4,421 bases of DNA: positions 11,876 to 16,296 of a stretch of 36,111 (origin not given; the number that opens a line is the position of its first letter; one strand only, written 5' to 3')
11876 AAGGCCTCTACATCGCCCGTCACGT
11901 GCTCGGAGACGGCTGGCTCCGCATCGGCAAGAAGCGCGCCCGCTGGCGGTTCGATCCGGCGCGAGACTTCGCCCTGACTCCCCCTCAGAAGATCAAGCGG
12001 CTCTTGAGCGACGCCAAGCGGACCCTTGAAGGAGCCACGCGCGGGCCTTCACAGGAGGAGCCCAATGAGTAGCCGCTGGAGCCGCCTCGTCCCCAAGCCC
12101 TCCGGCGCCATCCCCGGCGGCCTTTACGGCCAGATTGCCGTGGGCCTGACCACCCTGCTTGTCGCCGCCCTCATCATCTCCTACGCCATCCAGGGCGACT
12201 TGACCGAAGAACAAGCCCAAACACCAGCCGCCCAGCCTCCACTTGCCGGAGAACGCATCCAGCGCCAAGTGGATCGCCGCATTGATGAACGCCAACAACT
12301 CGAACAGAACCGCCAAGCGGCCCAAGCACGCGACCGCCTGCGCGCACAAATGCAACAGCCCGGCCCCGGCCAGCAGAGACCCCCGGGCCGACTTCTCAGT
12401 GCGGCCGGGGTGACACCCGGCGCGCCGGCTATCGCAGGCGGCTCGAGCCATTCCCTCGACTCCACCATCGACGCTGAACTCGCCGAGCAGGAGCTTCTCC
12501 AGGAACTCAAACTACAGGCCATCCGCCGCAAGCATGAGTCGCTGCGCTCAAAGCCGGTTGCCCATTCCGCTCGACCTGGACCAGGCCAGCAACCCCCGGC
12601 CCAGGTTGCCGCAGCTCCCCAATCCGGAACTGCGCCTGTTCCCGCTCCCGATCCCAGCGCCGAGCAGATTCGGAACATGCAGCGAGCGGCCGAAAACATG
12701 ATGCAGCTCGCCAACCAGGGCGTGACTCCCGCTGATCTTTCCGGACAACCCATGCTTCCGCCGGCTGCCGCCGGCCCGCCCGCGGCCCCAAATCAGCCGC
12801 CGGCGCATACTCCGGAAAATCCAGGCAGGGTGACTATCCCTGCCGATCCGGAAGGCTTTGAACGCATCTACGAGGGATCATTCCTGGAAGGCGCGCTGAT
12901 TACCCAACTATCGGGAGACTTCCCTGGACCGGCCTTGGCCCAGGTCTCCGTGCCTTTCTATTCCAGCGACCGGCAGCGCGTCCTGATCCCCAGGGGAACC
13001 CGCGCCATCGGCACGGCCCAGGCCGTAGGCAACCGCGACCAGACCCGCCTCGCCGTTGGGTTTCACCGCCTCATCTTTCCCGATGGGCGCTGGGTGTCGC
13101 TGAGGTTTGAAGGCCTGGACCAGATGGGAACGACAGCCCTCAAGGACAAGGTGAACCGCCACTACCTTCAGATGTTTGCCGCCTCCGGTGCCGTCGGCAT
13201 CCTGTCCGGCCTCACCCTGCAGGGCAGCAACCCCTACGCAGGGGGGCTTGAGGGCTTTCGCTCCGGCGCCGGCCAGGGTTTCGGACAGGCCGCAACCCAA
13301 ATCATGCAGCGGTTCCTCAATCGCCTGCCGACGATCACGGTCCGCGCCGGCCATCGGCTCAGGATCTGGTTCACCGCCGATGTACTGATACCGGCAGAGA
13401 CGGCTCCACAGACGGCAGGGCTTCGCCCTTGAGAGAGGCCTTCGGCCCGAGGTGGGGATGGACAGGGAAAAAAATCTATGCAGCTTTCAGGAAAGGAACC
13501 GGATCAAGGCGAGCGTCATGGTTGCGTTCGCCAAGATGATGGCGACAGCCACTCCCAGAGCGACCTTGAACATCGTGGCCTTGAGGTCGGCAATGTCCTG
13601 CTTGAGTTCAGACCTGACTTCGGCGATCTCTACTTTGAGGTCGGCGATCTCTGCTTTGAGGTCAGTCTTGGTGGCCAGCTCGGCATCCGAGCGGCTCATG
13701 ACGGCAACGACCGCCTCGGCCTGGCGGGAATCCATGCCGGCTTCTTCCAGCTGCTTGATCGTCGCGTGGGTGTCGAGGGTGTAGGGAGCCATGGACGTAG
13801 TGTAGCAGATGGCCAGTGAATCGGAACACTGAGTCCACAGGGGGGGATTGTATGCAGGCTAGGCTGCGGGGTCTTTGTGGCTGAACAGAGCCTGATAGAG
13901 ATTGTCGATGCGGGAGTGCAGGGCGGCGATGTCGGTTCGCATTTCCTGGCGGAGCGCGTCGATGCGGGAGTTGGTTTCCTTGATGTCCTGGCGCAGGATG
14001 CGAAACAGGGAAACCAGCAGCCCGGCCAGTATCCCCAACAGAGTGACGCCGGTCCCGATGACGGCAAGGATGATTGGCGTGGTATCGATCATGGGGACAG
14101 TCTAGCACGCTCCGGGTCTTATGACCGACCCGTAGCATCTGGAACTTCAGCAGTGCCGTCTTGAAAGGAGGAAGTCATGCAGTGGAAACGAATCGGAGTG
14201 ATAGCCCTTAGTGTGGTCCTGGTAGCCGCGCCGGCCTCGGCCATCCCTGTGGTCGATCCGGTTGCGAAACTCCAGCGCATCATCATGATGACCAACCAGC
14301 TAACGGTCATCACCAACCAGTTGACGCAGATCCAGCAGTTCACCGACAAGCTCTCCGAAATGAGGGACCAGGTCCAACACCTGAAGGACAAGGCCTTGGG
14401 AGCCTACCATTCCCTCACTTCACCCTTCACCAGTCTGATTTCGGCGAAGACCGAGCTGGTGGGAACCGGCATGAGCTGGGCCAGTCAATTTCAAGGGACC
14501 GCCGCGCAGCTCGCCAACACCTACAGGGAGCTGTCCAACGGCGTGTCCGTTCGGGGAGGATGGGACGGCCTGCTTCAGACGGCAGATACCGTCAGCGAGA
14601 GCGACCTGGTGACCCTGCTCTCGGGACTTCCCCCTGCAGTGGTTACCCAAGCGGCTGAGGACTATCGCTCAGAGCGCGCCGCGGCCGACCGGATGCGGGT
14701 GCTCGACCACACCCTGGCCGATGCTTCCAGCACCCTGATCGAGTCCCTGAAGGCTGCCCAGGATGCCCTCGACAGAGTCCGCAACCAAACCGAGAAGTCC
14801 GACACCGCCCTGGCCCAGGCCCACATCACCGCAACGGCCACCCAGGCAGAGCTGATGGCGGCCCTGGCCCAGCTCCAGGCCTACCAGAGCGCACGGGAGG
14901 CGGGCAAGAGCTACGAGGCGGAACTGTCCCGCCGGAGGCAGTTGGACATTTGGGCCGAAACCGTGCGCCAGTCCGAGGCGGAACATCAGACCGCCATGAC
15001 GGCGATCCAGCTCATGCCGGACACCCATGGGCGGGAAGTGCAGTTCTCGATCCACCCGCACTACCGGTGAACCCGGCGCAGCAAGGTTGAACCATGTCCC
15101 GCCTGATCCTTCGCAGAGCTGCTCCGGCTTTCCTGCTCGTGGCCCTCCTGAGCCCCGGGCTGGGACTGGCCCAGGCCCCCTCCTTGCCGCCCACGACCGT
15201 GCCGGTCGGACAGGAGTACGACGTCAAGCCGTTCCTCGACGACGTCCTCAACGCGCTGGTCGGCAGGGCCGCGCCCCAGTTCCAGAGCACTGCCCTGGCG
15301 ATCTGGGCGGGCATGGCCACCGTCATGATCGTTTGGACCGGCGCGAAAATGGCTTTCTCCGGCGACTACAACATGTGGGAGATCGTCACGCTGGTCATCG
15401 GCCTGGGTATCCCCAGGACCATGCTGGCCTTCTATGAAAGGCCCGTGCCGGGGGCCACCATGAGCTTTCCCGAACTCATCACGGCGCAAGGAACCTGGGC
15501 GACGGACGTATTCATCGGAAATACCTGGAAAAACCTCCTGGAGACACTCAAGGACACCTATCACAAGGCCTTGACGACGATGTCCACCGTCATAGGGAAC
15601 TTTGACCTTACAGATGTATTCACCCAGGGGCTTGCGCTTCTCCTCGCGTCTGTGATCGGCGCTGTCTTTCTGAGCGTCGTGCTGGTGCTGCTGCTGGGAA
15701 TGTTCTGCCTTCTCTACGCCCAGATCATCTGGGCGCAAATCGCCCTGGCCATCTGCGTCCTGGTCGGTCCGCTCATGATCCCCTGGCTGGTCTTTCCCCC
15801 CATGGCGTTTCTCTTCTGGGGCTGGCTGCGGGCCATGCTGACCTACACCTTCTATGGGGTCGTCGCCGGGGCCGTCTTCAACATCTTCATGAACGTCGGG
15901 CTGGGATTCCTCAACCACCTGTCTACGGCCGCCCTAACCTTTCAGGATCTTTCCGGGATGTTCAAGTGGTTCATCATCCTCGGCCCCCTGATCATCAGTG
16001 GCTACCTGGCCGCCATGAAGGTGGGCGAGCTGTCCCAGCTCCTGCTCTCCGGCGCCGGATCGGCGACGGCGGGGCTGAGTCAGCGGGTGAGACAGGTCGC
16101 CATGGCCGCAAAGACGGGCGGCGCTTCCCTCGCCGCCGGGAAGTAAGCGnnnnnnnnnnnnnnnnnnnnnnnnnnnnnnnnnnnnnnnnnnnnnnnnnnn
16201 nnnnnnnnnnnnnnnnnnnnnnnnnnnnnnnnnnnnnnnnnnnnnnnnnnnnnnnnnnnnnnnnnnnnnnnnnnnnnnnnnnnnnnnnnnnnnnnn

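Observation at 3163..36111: Apparently perfect direct repeat of at least 7.35 kb with a 25,594-bp period: tandem conjugative-plasmid units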

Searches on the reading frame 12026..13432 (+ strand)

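Call 9: search_protein_families(library=pfam, proteins=[window:12026-13432:+], max_evalue=0.01)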
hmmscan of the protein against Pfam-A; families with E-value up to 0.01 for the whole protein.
window:12026-13432:+ (468 aa): 2 families
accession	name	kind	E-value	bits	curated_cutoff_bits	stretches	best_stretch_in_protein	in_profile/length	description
PF03743.19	TrbI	-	1.7e-41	142.6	35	1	281-453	2-186/188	Bacterial conjugation TrbI-like protein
PF23933.1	DUF7269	-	0.0023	18.5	29.1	1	38-108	31-97/162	Family of unknown function (DUF7269)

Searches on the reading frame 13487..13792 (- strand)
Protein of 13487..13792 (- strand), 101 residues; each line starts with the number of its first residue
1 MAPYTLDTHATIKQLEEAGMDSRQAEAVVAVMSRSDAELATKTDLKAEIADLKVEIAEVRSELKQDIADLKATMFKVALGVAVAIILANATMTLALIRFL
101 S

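Call 9: search_protein_families(library=pfam, proteins=[window:13487-13792:-], max_evalue=0.01)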
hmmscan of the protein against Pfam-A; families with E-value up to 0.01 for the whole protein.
window:13487-13792:- (101 aa): 1 family
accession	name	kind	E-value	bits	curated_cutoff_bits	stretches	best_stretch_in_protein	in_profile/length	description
PF07798.16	CCDC90-like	-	1.5e-07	31.9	33.5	1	7-64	2-67/175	Coiled-coil domain-containing protein 90-like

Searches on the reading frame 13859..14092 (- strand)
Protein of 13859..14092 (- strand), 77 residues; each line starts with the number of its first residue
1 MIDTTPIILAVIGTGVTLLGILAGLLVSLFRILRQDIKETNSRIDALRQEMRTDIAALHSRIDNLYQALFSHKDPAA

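Call 9: search_protein_families(library=pfam, proteins=[window:13859-14092:-], max_evalue=0.01)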
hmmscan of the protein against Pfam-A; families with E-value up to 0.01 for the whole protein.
window:13859-14092:- (77 aa): 2 families
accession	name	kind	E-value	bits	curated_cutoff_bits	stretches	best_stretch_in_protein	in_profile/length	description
PF06305.16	LapA_dom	-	0.0052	17.1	28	1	9-50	19-62/64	Lipopolysaccharide assembly protein A domain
PF05531.17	NPV_P10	-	0.0065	17.4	29.8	0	32-67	8-42/75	Nucleopolyhedrovirus P10 protein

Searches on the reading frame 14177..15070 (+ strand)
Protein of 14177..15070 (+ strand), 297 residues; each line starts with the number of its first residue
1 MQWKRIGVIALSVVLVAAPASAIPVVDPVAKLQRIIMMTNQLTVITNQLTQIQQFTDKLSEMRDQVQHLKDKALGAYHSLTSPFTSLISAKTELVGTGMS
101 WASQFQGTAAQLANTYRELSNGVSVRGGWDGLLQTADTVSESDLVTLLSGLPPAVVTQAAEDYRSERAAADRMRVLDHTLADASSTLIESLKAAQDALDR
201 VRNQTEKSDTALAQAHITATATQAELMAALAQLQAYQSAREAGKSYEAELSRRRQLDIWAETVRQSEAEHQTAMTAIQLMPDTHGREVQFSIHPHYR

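Call 10: search_protein_families(library=pfam, proteins=[window:14177-15070:+], max_evalue=0.01)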
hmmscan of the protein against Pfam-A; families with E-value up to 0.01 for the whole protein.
window:14177-15070:+ (297 aa): 1 family
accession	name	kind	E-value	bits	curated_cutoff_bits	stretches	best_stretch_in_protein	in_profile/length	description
PF20653.3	COG6_C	-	9.2e-05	21.8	26.4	0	29-73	298-342/462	Conserved Oligomeric Golgi complex subunit 6, C-terminal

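Call 55: search_protein_families(library=ncbifam, proteins=[window:14177-15070:+], max_evalue=0.01)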
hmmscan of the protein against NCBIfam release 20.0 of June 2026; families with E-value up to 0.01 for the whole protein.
window:14177-15070:+ (297 aa): 1 family
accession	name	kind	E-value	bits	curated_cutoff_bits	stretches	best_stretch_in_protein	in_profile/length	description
NF010448.0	PRK13874.1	subfamily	0.0001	21.5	225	1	9-87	15-93/246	conjugal transfer protein TrbJ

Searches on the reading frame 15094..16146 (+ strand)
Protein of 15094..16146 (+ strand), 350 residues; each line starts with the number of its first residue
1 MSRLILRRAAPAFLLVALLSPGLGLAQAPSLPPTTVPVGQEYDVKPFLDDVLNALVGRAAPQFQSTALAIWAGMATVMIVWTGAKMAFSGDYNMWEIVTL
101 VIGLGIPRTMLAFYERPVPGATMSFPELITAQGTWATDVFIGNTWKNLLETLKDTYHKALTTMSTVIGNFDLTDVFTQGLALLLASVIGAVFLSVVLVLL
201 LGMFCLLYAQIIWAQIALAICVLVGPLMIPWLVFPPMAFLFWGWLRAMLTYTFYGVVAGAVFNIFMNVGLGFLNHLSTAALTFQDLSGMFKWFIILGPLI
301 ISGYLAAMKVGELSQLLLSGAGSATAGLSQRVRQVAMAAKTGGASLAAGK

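Call 10: search_protein_families(library=pfam, proteins=[window:15094-16146:+], max_evalue=0.01)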
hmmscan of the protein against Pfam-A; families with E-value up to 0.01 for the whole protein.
window:15094-16146:+ (350 aa): 1 family
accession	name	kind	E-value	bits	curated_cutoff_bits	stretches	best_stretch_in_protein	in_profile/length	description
PF04610.19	TrbL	-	2.5e-13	50.7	25.9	1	76-298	2-210/215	TrbL/VirB6 plasmid conjugal transfer protein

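Call 25: find_encoding_contigs(protein=window:15094-16146:+, flank=10000, max_places=10)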
Protein window:15094-16146:+ (350 aa): 5 contigs read that carry it; 3 places shown.
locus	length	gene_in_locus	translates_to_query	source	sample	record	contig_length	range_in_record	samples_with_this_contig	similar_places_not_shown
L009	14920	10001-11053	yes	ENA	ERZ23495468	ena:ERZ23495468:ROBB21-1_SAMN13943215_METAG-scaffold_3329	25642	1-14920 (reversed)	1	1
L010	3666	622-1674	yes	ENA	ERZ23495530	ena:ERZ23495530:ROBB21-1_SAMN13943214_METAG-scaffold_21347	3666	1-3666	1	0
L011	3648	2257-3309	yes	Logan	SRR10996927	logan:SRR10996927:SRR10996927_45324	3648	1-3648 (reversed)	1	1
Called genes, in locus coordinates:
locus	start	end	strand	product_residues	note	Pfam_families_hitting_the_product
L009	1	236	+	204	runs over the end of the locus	PF01656:CbiA, PF02374:ArsA_ATPase (weak), PF06564:CBP_BcsQ (faint), PF07015:VirC1, PF09140:MipZ (weak), PF10609:ParA (weak), PF13614:AAA_31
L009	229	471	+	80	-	-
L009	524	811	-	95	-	PF07798:CCDC90-like (faint)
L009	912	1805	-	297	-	-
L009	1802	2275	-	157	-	PF00239:Resolvase, PF02796:HTH_7 (weak)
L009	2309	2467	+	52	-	-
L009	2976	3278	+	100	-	PF04956:TrbC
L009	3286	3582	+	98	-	PF05101:VirB3 (weak)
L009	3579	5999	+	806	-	PF10412:TrwB_AAD_bind (faint), PF01580:FtsK_SpoIIIE (weak), PF01935:DUF87, PF12846:AAA_10 (faint), PF19044:P-loop_TraG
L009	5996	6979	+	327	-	PF03524:CagX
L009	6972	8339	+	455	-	PF03743:TrbI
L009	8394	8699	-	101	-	PF07798:CCDC90-like (weak)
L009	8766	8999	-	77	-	-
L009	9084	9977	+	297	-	-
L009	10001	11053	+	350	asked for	PF04610:TrbL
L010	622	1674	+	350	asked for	PF04610:TrbL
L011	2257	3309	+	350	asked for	PF04610:TrbL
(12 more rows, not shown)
